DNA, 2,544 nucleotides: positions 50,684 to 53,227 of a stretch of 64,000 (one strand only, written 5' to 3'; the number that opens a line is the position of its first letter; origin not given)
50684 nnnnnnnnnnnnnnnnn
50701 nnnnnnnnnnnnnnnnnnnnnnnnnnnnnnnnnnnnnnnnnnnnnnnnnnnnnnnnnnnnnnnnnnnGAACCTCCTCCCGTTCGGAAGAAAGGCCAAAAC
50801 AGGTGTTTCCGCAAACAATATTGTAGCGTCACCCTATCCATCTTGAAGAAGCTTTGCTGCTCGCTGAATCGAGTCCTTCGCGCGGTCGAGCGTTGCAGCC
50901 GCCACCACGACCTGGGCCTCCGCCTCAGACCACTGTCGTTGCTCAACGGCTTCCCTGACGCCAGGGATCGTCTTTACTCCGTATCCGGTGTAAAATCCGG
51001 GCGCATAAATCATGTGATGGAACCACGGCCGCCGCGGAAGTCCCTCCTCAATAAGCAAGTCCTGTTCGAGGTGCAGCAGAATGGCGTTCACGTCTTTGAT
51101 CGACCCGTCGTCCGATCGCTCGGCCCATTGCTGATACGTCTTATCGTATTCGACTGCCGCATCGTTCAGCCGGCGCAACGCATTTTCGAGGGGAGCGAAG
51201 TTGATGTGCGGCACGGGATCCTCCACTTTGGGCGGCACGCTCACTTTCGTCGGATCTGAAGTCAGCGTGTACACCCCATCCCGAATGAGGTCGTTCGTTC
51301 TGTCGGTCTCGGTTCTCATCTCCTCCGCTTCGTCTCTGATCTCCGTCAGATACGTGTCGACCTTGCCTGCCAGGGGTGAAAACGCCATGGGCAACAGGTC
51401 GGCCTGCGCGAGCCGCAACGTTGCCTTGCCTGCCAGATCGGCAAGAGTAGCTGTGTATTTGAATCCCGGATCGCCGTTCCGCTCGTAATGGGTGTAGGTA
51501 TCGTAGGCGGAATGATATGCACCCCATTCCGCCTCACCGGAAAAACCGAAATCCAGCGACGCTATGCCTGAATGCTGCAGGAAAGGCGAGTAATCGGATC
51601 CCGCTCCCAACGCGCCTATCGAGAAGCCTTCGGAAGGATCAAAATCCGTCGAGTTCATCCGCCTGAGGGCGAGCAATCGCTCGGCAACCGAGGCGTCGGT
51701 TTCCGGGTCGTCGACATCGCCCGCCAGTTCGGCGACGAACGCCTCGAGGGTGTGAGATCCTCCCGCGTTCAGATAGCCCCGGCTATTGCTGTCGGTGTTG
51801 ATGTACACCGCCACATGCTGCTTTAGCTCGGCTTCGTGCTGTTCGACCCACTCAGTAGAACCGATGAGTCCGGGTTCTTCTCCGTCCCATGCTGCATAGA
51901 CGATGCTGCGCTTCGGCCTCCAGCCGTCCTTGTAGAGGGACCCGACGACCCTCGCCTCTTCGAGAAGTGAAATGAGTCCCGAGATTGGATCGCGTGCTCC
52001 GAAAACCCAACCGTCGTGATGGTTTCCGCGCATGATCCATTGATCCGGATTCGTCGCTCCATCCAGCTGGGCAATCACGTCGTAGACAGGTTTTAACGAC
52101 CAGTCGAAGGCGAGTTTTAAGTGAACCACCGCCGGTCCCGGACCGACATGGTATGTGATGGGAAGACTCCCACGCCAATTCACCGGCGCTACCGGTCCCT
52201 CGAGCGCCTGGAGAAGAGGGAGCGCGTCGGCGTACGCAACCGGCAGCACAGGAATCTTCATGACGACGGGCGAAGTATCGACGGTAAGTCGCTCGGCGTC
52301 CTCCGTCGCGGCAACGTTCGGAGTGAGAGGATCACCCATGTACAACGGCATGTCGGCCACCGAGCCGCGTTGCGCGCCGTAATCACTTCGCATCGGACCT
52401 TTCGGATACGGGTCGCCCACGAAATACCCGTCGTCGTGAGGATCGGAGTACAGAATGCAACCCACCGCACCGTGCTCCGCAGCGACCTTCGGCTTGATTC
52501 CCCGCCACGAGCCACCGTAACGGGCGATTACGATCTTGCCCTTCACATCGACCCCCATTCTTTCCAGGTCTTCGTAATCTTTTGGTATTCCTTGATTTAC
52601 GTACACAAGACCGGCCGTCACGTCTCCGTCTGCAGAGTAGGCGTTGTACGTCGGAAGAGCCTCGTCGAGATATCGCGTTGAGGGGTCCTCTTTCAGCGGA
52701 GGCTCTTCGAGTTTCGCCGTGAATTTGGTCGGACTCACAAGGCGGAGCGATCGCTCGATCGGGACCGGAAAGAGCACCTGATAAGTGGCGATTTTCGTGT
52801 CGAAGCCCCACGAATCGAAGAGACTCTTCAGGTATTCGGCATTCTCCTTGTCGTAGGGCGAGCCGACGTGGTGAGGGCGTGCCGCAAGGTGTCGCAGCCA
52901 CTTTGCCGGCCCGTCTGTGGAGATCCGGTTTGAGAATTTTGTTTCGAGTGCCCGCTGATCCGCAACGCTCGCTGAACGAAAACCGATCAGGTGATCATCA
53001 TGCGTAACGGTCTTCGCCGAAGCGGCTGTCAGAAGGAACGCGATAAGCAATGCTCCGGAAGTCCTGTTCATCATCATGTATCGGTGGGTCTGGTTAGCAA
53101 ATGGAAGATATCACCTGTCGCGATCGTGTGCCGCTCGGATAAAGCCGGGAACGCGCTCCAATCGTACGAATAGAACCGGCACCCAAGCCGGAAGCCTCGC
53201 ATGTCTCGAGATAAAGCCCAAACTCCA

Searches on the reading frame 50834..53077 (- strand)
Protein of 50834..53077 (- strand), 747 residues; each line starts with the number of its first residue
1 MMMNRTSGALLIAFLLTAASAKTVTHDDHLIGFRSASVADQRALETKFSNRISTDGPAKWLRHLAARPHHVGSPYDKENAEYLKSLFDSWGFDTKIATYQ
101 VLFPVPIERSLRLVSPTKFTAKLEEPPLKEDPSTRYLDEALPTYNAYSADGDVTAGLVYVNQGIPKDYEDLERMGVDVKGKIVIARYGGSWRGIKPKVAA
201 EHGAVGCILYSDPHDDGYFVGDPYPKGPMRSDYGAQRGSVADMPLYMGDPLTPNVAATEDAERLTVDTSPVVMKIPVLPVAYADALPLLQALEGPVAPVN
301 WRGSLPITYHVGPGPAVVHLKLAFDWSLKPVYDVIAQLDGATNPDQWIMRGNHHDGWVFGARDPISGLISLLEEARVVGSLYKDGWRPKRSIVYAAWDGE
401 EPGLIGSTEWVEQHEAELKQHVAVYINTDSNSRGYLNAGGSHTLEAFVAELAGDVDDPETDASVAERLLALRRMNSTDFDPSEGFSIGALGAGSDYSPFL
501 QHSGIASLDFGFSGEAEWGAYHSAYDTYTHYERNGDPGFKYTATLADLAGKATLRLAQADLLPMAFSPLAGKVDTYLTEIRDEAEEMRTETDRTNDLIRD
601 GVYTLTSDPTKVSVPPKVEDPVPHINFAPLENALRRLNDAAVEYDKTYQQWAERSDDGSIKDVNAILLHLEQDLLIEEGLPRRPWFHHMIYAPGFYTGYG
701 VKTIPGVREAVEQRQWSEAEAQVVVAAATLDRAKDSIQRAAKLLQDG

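Call 12: search_protein_families(library=pfam, proteins=[window:50834-53077:-], max_evalue=0.0001)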
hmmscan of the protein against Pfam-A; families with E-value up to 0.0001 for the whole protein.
window:50834-53077:- (747 aa): 3 families
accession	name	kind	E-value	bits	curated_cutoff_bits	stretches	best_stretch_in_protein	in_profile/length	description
PF04253.20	TFR_dimer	-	6.1e-28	97.7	27.1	1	625-737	1-120/121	Transferrin receptor-like dimerisation domain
PF04389.22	Peptidase_M28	-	7.3e-19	68.7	21.3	1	334-533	2-179/193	Peptidase family M28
PF02225.27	PA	-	1e-07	32.4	23.9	1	153-219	1-63/95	PA domain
